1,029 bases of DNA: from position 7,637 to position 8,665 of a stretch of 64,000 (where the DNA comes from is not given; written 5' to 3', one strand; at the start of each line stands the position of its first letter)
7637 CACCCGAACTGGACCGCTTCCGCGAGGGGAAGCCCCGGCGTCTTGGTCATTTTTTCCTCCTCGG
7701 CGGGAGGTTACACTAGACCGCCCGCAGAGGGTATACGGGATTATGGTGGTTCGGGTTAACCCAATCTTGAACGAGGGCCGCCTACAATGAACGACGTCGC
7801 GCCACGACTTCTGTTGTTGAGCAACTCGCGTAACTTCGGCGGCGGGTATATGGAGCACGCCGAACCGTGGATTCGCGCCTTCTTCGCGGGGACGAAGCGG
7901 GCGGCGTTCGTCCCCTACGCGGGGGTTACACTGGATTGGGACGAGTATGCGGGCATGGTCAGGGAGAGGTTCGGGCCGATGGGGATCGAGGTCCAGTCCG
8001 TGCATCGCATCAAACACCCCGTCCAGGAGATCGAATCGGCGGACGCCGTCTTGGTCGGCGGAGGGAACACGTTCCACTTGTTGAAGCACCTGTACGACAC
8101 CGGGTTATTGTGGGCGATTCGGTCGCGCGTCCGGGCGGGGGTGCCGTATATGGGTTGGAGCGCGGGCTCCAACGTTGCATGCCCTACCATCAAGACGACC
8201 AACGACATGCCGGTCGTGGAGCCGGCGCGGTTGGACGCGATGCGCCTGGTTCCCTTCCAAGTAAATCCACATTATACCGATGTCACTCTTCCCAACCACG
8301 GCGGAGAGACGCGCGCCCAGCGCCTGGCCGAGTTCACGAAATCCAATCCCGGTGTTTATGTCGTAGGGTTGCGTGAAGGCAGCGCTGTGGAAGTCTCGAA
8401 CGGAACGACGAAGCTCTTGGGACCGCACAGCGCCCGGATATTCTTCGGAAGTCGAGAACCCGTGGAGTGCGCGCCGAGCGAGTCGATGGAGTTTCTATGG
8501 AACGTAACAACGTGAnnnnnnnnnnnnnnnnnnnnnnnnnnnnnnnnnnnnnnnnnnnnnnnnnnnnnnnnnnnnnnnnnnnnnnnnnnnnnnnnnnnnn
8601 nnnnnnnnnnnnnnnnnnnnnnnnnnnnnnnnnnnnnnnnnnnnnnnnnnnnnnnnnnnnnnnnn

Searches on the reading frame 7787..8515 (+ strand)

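Call 62: search_protein_families(library=pfam, proteins=[window:7787-8515:+], max_evalue=0.0001)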
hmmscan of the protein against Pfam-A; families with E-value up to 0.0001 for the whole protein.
window:7787-8515:+ (242 aa): 1 family
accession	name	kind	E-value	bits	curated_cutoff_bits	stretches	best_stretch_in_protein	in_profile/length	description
PF03575.23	Peptidase_S51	-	1.7e-64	217.8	23.9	1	8-210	1-205/206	Peptidase family S51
